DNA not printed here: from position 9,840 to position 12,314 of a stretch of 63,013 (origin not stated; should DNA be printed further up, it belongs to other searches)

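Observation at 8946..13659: Compact Alg44-like / Alg8-like / lyase three-gene module: a minimal alginate- or polyuronate-type synthase system in a cyanobacterium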

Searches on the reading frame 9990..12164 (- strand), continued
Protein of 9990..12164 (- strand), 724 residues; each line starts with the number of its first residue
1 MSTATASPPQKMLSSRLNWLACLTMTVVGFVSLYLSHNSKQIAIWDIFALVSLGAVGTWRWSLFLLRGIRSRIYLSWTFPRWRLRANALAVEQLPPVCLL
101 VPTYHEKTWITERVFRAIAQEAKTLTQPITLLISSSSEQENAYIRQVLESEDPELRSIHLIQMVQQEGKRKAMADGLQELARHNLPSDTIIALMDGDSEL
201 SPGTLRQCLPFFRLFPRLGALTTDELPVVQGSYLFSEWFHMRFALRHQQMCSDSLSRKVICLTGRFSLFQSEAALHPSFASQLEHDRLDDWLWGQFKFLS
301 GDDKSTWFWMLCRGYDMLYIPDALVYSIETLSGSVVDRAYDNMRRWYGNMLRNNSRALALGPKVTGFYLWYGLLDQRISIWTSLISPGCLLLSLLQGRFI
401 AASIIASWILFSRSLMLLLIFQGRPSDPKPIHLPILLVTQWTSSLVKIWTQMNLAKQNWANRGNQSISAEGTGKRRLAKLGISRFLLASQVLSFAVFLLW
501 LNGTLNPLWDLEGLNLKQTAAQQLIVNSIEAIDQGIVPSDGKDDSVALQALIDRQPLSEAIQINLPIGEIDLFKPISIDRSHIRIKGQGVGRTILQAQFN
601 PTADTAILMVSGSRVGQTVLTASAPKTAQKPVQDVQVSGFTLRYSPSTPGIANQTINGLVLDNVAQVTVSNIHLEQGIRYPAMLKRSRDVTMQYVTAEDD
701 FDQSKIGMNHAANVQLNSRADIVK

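Call 25: find_encoding_contigs(protein=P0208, flank=10000, max_places=2)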
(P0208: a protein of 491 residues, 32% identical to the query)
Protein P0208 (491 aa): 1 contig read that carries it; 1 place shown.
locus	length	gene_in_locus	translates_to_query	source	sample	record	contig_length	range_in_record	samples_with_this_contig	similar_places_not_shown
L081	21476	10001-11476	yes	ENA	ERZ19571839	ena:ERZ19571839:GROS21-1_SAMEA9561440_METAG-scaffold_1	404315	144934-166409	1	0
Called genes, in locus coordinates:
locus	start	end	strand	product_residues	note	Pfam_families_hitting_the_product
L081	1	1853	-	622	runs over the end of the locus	PF14501:HATPase_c_5 (faint), PF00512:HisKA, PF02518:HATPase_c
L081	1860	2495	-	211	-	PF05494:MlaC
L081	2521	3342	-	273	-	PF04333:MlaA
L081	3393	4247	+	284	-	PF02219:MTHFR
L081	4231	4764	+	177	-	-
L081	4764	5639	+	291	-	PF01545:Cation_efflux, PF16916:ZT_dimer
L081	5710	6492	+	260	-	PF13085:Fer2_3, PF13183:Fer4_8, PF13237:Fer4_10 (weak), PF13534:Fer4_17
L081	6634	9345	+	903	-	PF00133:tRNA-synt_1, PF09334:tRNA-synt_1g (weak), PF13603:tRNA-synt_1_2, PF09334:tRNA-synt_1g (weak), PF08264:Anticodon_1, PF10458:Val_tRNA-synt_C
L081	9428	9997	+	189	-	PF01257:2Fe-2S_thioredx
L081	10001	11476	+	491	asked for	PF13641:Glyco_tranf_2_3, PF13632:Glyco_trans_2_3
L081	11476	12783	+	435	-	PF00672:HAMP, PF00512:HisKA, PF02518:HATPase_c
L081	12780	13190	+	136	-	PF00583:Acetyltransf_1, PF08445:FR47 (weak), PF13508:Acetyltransf_7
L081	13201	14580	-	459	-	PF00890:FAD_binding_2 (weak), PF01134:GIDA (weak), PF07992:Pyr_redox_2, PF12831:FAD_oxidored, PF13450:NAD_binding_8 (weak), PF13738:Pyr_redox_3, PF00070:Pyr_redox, PF02852:Pyr_redox_dim, +6 more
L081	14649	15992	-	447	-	PF00275:EPSP_synthase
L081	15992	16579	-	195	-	PF18306:LDcluster4, PF03641:Lysine_decarbox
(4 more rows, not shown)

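Call 29: list_cluster_members(proteins=[P0195, P0199, P0203, P0204, P0206, P0239, P0250, P0178, P0212, P0230])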
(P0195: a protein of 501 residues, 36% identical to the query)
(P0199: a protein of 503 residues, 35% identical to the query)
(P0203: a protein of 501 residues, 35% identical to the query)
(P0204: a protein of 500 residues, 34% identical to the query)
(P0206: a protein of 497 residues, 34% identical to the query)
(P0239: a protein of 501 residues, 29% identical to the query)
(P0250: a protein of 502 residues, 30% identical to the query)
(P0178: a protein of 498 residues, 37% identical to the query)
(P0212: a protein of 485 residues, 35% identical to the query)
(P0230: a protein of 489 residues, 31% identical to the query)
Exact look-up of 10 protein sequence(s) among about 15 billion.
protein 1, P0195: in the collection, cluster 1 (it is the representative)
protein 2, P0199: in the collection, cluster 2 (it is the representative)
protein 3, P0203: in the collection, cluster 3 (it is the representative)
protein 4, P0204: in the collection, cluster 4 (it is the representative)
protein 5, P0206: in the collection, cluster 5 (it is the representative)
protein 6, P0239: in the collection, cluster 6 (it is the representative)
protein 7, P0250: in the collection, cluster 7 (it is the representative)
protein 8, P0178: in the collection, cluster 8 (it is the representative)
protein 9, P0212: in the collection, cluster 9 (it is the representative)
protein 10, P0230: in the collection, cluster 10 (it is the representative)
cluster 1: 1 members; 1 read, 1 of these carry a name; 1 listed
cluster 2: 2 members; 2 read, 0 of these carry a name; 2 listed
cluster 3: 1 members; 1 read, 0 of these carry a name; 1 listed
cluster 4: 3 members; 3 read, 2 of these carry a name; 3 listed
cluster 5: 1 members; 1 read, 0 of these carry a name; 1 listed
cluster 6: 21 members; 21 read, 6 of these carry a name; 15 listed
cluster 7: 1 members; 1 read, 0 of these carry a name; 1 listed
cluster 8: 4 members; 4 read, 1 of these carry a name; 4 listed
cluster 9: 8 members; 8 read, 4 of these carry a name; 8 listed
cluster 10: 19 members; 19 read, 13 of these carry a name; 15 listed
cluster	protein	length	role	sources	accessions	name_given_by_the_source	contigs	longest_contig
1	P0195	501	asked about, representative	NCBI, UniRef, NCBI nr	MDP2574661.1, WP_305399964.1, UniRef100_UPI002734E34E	glycosyltransferase [Vibrio penaeicida] | glycosyltransferase n=1 Tax=Vibrio penaeicida TaxID=104609 RepID=UPI002734E34E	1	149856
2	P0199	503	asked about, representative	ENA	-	-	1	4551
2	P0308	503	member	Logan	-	-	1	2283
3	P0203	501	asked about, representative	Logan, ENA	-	-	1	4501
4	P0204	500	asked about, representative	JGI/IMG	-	glycosyltransferase Alg8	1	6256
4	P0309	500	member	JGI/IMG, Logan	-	glycosyltransferase Alg8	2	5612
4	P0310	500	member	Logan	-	-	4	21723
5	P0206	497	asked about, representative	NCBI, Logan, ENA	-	-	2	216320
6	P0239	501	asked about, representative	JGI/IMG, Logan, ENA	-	glycosyltransferase Alg8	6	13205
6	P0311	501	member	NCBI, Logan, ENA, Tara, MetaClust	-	strand:+ start:1117 stop:2622 length:1506 start_codon:yes stop_codon:yes ... | TARA_067_SRF_0.22-3_scaffold124768_1_gene159965 COG1215 ""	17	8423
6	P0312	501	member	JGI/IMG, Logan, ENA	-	mannuronan synthase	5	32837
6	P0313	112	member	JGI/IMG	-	hypothetical protein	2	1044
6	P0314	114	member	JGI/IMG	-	hypothetical protein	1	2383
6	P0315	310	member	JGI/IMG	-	glycosyltransferase Alg8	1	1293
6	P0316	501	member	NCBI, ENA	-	-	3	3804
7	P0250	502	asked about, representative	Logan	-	-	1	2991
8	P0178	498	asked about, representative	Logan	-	-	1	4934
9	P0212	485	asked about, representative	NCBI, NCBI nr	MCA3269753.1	MAG: glycosyltransferase [Thalassospira sp.] | glycosyltransferase [Thalassospira sp.]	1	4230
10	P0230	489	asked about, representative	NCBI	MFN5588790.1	MAG: glycosyltransferase [Holosporales bacterium]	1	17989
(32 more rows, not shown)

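Call 46: predict_structure(alignment_id=A2)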
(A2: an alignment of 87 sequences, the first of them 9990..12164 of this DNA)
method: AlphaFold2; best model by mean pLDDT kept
length: 724 residues; sequences in the alignment: 87
mean_pLDDT: 82.9   pTM: 0.69
mean pLDDT of the five models: 82.9, 82.7, 82.1, 81.4, 81.4
residues with pLDDT >= 90: 303; 70-90: 303; 50-70: 83; < 50: 35
segments of 3 or more residues with pLDDT < 50: 1-7, 460-470, 615-623, 719-724
pLDDT, mean of each block of 10 residues (from residue 1): 42 85 95 82 59 82 94 95 96 96 89 96 95 93 97 96 87 91 94 93 95 94 85 86 89 90 80 92 78 63 73 93 88 76 74 82 91 87 87 88 90 94 87 92 81 56 46 71 81 86 72 56 69 88 90 86 93 91 91 90 84 55 55 92 81 80 91 86 87 81 74 68 35
secondary structure, 60 per line:
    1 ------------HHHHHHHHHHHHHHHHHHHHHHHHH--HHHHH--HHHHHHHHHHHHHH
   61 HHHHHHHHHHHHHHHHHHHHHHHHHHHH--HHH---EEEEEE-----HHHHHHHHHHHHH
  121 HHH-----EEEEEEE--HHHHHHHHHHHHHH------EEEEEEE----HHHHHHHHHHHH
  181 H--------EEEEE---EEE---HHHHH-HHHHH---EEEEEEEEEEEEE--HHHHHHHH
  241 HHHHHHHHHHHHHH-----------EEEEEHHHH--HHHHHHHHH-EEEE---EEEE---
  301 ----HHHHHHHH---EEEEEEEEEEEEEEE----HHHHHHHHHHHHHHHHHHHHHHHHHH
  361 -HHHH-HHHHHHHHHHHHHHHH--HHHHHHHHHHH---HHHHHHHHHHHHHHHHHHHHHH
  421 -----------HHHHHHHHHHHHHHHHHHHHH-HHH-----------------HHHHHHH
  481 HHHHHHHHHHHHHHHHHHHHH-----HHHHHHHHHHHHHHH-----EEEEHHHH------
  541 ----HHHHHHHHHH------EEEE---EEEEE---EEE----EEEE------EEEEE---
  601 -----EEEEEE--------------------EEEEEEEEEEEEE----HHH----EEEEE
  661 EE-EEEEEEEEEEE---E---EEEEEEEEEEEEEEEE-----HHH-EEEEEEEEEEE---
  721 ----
elements in order (helices of 4 or more, strands of 3 or more residues): H13-37 H40-44 H47-88 E97-102 H108-123 E129-135 H138-151 E158-164 H169-181 E190-194 E198-200 H204-208 H210-214 E218-230 H233-254 E266-270 H271-274 H277-285 E287-290 E294-297 H305-312 E316-330 H335-360 H362-365 H367-382 H385-395 H399-420 H432-452 H474-501 H507-521 E527-530 H531-534 H545-554 E561-564 E568-572 E576-578 E583-586 E593-597 E606-611 E632-644 E656-662 E664-674 E682-697 E707-717

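Call 50: fold_search(model_id=the predicted structure, library=pdb)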
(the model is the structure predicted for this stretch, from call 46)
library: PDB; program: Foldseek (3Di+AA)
matches with E <= 10: 1128; with E <= 0.001: 129
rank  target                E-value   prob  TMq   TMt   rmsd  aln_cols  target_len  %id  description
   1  7sp8_A                5.7e-15  1.00  0.36  0.49  19.8       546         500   13  Chlorella virus Hyaluronan Synthase bound to UDP-GlcNAc (released 2022-04-06)
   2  7sp7_A                5.9e-15  1.00  0.38  0.54  19.1       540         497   14  Chlorella virus hyaluronan synthase inhibited by UDP (released 2022-04-06)
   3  7sp9_A                1.6e-14  1.00  0.38  0.54  16.4       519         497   13  Chlorella virus Hyaluronan Synthase in the GlcNAc-primed channel-closed state (released 2022-04-06)
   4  9yq4_A                3.8e-14  1.00  0.38  0.54  20.1       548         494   14  Chlorella virus hyaluronan synthase bound to a proofreading UDP-GlcA (released 2025-12-10)
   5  9yq2_A                5.4e-14  1.00  0.38  0.54  16.4       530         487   13  Chlorella virus hyaluronan synthase bound to DDM (released 2025-12-10)
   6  8snc_A                6.8e-14  1.00  0.39  0.56  19.9       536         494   13  Chlorella virus Hyaluronan Synthase bound to GlcA extended GlcNAc primer (released 2024-05-01)
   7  9yq5_A                1.0e-13  1.00  0.38  0.54  15.9       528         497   13  Chlorella virus hyaluronan synthase bound to an inserted UDP-GlcA (released 2025-12-10)
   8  9kqc_A                2.4e-13  1.00  0.39  0.55  19.6       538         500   14  Chlorella virus Hyaluronan Synthase bound to VNAR (released 2025-05-14)
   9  8sne_A                2.4e-13  1.00  0.36  0.52  19.2       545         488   14  Chlorella virus Hyaluronan Synthase bound to GlcA extended GlcNAc primer and UDP (released 2024-05-01)
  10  8smn_A                4.1e-13  1.00  0.38  0.52  19.3       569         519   14  Xenopus laevis hyaluronan synthase 1, nascent HA polymer bound state (released 2024-05-01)
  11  7sp6_A                8.3e-13  1.00  0.38  0.54  19.7       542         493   14  Chlorella virus hyaluronan synthase (released 2022-04-06)
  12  8smm_A                9.9e-13  1.00  0.38  0.53  18.9       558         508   15  Xenopus laevis hyaluronan synthase 1 (released 2024-05-01)
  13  8smp_A                2.3e-12  1.00  0.36  0.47  19.2       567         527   14  Xenopus laevis hyaluronan synthase 1, UDP-bound, gating loop inserted state (released 2024-05-01)
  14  5ej1_A                3.6e-11  1.00  0.35  0.35  16.6       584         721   14  Pre-translocation state of bacterial cellulose synthase (released 2016-03-30)
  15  4p00_A                3.2e-10  1.00  0.37  0.37  10.6       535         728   15  Bacterial Cellulose Synthase in complex with cyclic-di-GMP and UDP (released 2014-04-09)
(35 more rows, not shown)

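Call 52: search_protein_families(library=pfam, proteins=[P0125, P0130, P0126, P0133, P0139, P0163, P0123, P0122, P0143, P0226], max_evalue=0.01)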
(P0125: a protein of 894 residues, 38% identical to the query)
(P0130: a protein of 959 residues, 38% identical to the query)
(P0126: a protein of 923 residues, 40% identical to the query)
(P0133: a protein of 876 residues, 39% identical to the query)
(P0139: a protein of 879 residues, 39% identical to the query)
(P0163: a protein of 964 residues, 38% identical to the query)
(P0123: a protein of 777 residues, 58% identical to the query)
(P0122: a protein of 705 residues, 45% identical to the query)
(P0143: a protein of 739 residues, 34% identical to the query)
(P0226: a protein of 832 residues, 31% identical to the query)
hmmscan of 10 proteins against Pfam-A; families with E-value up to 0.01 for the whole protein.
P0125 (894 aa): 4 families
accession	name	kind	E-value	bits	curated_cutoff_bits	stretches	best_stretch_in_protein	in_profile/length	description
PF13641.12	Glyco_tranf_2_3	-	4.6e-31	109.1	27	1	93-348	2-230/230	Glycosyltransferase like family 2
PF13632.12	Glyco_trans_2_3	-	2e-14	54.3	27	1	190-414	3-192/198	Glycosyl transferase family group 2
PF00535.33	Glycos_transf_2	-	5.4e-07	30.1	23.3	1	98-272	3-163/168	Glycosyl transferase family 2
PF12708.12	Pect-lyase_RHGA_epim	-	0.0058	16.9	27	0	523-590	4-71/213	Rhamnogalacturonase A/epimerase, pectate lyase-like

P0130 (959 aa): 1 family
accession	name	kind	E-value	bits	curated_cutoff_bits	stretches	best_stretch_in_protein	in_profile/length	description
PF13641.12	Glyco_tranf_2_3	-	8.2e-38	131.1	27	1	92-355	2-230/230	Glycosyltransferase like family 2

P0126 (923 aa): 1 family
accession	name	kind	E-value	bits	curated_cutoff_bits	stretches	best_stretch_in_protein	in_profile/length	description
PF13641.12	Glyco_tranf_2_3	-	8.9e-37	127.7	27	1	95-347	2-229/230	Glycosyltransferase like family 2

P0133 (876 aa): 2 families
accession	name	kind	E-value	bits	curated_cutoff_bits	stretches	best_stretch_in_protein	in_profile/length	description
PF13641.12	Glyco_tranf_2_3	-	5.2e-34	118.7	27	1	118-372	1-229/230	Glycosyltransferase like family 2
PF13632.12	Glyco_trans_2_3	-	1.7e-13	51.3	27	1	213-426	1-183/198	Glycosyl transferase family group 2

P0139 (879 aa): 1 family
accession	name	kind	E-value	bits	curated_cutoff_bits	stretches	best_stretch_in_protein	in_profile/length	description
PF13641.12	Glyco_tranf_2_3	-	7.4e-30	105.1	27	1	73-328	1-229/230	Glycosyltransferase like family 2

P0163 (964 aa): 3 families
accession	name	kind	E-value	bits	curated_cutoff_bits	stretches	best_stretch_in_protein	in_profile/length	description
PF13641.12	Glyco_tranf_2_3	-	1.8e-29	103.8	27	1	94-351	1-230/230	Glycosyltransferase like family 2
PF13632.12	Glyco_trans_2_3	-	2.4e-08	34.5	27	1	191-417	2-193/198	Glycosyl transferase family group 2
PF00535.33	Glycos_transf_2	-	0.0023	18.3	23.3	1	103-272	6-162/168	Glycosyl transferase family 2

P0123 (777 aa): 5 families
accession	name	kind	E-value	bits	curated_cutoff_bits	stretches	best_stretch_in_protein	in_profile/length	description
PF21294.4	Polysacc_lyase_14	-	9.5e-58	195.9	27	1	569-765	4-215/215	Polysaccharide lyase 14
PF13641.12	Glyco_tranf_2_3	-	1.7e-34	120.2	27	1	96-350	1-230/230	Glycosyltransferase like family 2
PF13632.12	Glyco_trans_2_3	-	6.8e-09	36.3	27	1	192-407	2-187/198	Glycosyl transferase family group 2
PF00535.33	Glycos_transf_2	-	4.4e-06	27.2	23.3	1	101-214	3-104/168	Glycosyl transferase family 2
PF14099.13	Polysacc_lyase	-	0.0013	19.1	29.9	1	683-731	136-182/210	Polysaccharide lyase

P0122 (705 aa): 2 families
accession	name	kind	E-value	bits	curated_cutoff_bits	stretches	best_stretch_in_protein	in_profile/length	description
PF13641.12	Glyco_tranf_2_3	-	1.6e-22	81.1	27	1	98-334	1-229/230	Glycosyltransferase like family 2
PF12708.12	Pect-lyase_RHGA_epim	-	0.00028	21.2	27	1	520-679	4-153/213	Rhamnogalacturonase A/epimerase, pectate lyase-like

P0143 (739 aa): 3 families
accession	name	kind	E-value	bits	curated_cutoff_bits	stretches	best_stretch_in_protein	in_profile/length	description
PF13641.12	Glyco_tranf_2_3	-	5.8e-30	105.4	27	1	91-345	1-228/230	Glycosyltransferase like family 2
PF13632.12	Glyco_trans_2_3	-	8.9e-12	45.7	27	1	189-401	3-189/198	Glycosyl transferase family group 2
PF00535.33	Glycos_transf_2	-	3.2e-06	27.6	23.3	1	96-273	2-165/168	Glycosyl transferase family 2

P0226 (832 aa): 2 families
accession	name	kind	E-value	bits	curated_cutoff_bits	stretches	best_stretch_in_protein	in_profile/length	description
PF13641.12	Glyco_tranf_2_3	-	4.4e-11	43.7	27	1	296-480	80-229/230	Glycosyltransferase like family 2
PF13632.12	Glyco_trans_2_3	-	2.1e-05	24.9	27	1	311-551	4-192/198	Glycosyl transferase family group 2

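Call 53: find_encoding_contigs(protein=P0123, flank=8000, max_places=4)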
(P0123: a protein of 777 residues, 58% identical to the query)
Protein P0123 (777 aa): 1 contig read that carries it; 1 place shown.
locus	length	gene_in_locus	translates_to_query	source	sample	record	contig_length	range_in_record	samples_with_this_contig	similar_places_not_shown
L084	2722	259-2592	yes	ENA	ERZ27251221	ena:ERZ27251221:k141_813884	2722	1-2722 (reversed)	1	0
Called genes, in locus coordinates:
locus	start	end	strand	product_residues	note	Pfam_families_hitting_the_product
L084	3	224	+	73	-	?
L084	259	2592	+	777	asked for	PF13641:Glyco_tranf_2_3, PF00535:Glycos_transf_2 (weak), PF13632:Glyco_trans_2_3, PF21294:Polysacc_lyase_14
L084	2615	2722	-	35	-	?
